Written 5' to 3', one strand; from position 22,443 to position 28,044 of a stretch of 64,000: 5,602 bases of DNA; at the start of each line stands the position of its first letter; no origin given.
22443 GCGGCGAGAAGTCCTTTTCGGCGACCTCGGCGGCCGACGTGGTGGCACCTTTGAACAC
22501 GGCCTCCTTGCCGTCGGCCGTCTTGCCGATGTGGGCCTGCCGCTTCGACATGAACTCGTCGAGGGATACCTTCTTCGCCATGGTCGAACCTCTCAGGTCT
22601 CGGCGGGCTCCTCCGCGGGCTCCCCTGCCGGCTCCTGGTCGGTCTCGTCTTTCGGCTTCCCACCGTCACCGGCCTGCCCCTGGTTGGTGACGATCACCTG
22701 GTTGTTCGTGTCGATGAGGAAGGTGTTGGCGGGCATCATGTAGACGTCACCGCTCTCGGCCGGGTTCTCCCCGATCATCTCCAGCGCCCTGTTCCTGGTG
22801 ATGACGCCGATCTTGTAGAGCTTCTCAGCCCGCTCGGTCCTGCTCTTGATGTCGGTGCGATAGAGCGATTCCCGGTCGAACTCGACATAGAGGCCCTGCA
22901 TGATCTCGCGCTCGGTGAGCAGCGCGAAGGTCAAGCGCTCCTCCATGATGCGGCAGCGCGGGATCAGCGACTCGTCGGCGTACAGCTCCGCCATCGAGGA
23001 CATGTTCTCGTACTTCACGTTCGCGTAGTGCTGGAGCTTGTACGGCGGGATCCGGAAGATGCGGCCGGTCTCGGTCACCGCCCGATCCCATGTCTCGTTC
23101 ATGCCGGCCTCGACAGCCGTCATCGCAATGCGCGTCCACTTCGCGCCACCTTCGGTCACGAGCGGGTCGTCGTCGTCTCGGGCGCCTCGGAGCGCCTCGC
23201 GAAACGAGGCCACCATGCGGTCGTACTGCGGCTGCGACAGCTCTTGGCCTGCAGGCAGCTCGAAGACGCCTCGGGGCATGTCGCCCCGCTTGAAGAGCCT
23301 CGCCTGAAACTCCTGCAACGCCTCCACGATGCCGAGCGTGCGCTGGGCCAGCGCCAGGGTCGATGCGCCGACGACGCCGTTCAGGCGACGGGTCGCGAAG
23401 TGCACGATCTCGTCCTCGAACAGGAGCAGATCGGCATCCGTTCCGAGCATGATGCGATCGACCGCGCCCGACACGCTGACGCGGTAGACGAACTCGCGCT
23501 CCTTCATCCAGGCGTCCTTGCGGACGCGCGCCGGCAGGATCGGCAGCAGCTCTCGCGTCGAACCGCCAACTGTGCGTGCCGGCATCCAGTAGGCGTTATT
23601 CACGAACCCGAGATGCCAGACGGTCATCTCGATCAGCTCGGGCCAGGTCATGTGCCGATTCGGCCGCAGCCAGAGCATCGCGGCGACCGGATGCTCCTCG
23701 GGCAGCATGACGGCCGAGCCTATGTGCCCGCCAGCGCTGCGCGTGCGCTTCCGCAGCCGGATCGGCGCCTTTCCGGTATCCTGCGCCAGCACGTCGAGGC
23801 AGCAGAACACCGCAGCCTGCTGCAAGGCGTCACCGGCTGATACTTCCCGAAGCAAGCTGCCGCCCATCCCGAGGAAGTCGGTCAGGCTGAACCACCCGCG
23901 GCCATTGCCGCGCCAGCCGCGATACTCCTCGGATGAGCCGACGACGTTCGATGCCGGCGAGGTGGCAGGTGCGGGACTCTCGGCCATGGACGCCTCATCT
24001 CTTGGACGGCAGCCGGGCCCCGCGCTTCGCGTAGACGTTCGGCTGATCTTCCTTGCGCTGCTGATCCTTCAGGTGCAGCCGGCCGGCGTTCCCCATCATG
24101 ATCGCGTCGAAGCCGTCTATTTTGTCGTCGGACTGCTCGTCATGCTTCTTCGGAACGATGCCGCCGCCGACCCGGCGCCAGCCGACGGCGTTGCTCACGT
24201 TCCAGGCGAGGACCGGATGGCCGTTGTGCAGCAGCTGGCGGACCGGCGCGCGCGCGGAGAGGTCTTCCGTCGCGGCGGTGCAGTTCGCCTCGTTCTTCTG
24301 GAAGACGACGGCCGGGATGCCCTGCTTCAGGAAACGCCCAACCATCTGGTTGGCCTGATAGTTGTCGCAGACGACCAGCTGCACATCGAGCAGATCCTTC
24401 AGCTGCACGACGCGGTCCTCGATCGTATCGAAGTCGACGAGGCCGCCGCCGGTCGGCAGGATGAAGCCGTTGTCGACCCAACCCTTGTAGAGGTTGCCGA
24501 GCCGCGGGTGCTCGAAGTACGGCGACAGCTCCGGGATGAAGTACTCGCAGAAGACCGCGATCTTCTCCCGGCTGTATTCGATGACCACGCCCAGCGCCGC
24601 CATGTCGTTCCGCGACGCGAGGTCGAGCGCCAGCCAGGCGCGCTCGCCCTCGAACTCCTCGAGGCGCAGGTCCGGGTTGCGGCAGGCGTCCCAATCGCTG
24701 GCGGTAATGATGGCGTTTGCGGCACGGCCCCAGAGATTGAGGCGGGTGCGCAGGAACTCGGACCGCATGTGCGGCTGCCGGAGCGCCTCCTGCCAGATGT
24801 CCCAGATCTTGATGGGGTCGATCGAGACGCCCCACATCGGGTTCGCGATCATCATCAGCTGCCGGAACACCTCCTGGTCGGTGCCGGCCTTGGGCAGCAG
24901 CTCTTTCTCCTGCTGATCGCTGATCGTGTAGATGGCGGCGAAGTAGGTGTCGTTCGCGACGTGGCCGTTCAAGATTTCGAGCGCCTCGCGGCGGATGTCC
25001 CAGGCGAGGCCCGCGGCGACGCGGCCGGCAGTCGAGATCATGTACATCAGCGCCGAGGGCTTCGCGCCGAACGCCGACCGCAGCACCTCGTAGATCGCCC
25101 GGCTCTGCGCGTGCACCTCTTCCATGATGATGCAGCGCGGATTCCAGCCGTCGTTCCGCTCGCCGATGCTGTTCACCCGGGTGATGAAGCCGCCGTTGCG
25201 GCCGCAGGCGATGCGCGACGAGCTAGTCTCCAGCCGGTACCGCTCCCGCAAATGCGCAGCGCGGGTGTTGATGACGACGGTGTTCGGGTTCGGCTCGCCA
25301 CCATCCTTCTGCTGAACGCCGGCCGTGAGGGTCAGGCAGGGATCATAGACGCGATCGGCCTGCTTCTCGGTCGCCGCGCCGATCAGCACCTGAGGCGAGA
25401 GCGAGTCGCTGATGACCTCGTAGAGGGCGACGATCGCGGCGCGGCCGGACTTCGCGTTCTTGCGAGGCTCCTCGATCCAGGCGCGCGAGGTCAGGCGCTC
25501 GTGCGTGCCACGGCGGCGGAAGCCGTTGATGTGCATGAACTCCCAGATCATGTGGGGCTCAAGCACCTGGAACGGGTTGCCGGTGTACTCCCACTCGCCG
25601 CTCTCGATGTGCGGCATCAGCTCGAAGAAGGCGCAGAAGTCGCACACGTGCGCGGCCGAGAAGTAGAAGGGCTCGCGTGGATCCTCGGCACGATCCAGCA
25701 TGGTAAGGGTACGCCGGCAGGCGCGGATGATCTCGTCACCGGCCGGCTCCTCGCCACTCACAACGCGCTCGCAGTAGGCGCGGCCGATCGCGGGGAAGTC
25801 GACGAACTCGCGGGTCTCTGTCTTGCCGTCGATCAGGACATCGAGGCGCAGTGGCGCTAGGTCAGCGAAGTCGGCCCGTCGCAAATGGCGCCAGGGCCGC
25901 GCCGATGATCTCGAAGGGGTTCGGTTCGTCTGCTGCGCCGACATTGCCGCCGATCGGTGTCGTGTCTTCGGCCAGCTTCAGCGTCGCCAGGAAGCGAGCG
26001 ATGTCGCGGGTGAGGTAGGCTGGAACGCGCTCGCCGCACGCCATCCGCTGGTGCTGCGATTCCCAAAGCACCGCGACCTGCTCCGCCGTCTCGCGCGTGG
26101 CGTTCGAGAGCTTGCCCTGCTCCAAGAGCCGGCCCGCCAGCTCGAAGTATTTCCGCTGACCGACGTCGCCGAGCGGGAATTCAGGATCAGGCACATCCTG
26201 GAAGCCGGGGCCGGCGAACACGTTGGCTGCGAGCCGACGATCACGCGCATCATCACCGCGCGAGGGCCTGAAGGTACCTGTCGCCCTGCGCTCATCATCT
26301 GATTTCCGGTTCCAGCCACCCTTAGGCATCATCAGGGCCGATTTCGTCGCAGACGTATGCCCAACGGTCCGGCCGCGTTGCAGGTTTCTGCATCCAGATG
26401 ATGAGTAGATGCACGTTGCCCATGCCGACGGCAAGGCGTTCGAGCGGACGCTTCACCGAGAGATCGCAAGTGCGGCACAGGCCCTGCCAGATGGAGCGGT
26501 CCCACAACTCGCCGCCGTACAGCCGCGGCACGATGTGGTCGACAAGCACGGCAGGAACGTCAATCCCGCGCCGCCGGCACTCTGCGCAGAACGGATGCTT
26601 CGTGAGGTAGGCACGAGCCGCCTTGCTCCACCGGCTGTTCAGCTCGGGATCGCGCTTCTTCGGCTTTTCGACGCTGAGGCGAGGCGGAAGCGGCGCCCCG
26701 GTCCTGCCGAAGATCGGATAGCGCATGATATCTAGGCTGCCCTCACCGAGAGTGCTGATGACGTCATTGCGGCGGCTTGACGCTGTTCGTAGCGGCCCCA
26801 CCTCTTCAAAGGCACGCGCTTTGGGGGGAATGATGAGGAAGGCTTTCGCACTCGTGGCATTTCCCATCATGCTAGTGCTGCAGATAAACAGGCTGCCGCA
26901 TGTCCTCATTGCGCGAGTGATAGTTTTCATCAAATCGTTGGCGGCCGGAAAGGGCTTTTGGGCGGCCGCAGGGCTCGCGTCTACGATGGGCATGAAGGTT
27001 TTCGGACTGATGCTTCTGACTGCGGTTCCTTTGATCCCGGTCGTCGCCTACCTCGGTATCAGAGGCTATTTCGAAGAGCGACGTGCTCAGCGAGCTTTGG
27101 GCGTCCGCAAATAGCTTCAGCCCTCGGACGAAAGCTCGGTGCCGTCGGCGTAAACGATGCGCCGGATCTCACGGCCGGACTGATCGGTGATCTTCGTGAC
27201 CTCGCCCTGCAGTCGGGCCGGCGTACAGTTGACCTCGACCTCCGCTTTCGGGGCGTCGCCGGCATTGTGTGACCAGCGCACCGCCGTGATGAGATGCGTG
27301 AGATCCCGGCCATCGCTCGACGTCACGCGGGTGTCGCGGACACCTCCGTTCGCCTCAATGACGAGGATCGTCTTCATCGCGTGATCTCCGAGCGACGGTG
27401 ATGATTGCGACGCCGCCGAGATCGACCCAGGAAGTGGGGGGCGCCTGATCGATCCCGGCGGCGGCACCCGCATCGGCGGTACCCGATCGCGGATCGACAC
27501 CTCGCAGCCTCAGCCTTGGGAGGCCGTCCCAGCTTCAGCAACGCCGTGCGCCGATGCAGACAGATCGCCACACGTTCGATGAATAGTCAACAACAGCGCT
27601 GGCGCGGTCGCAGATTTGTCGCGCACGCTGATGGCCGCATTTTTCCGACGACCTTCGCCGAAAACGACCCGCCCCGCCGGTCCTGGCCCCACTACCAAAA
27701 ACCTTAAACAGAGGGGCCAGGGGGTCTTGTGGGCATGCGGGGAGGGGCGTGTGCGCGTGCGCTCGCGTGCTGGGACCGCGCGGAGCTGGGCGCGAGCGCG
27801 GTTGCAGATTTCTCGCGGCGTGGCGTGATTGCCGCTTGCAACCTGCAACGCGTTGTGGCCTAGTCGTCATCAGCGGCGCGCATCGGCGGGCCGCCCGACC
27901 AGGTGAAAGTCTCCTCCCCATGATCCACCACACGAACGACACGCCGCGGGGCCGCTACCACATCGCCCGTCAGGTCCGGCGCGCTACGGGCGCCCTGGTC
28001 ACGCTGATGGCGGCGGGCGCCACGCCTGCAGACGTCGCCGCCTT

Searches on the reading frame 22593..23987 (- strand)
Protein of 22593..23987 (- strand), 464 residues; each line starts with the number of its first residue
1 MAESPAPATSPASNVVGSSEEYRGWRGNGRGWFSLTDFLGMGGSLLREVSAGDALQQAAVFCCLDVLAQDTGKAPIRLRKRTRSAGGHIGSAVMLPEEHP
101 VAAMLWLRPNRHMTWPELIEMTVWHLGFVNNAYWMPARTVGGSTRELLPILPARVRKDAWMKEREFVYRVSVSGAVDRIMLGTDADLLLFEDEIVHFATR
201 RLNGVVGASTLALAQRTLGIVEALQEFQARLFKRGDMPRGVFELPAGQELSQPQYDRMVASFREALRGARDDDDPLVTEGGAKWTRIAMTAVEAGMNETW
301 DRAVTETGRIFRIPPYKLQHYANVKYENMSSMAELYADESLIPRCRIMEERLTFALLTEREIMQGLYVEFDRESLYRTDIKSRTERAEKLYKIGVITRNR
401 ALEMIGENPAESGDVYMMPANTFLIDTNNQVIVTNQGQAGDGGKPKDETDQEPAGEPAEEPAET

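Call 11: search_protein_families(library=phrogs, proteins=[window:22593-23987:-], max_evalue=0.001)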
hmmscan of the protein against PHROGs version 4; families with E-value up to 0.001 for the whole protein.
window:22593-23987:- (464 aa): 5 families
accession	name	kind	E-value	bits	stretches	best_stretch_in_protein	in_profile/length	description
phrog_12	-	head and packaging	4.2e-71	241.8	1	38-456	72-456/646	portal protein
phrog_2662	-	head and packaging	1.3e-47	163.8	1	53-457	63-455/717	portal protein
phrog_5929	-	head and packaging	1.7e-30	107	1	223-436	3-213/228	portal protein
phrog_11323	-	unknown function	1.9e-10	41.9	1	322-431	6-115/130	-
phrog_2271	-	head and packaging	5.1e-06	25.5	1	54-417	49-393/859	portal protein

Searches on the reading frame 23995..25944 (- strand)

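Call 11: search_protein_families(library=phrogs, proteins=[window:23995-25944:-], max_evalue=0.001)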
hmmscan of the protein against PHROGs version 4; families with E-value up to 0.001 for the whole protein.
window:23995-25944:- (649 aa): 5 families
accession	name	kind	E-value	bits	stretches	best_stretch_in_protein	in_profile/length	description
phrog_9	-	head and packaging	9e-98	330.1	1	41-635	168-676/812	terminase large subunit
phrog_2699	-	head and packaging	5.3e-51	174.4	1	321-620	5-291/315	terminase large subunit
phrog_4914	-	head and packaging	1.4e-18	68.3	1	55-204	12-158/213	terminase large subunit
phrog_10517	-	head and packaging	2e-18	67.7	1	54-204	37-182/207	terminase large subunit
phrog_7331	-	head and packaging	6.2e-11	42.9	1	530-631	2-100/113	terminase large subunit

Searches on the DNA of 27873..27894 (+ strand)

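Call 77: build_rna_model(alignment_id=A4, structure=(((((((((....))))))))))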
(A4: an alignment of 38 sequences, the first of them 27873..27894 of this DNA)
Model R1 built from alignment A4 (38 sequences, 22 columns); structure: as given.
model positions 22; base pairs 9; branch points 0; effective number of sequences 38; information 0.943 bits per position. Calibrated on 0.2 Mb of random sequence (short: E-values are rough).
structure used (alignment columns):
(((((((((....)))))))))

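Call 79: search_with_rna_model(model_id=R1, source=window, filters=off, max_evalue=10)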
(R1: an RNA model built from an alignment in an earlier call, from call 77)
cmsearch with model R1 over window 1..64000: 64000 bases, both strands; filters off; matches with E-value up to 10: 89.
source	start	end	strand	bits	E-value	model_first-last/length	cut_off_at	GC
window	28178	28199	+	29.2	0.00018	1-22/22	no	0.86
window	29827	29848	+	28.5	0.00026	1-22/22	no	0.91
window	27873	27894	+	27.1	0.00056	1-22/22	no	0.91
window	28812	28833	+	23.3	0.005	1-22/22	no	0.86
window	32989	33010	+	23.2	0.0053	1-22/22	no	0.68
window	28589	28610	+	22.6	0.0074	1-22/22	no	0.91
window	60252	60273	+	16.9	0.18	1-22/22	no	0.82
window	56746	56767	-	16.5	0.23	1-22/22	no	0.86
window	23894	23915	-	15.7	0.36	1-22/22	no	0.77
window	36306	36324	+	15.1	0.5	1-22/22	no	0.74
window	29799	29824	-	14.4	0.77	1-22/22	no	0.92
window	29799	29824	+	14.3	0.81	1-22/22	no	0.92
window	28178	28199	-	14.3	0.82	1-22/22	no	0.86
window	19171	19189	-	14.1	0.91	1-22/22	no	0.79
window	7163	7192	+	14.1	0.92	1-22/22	no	0.8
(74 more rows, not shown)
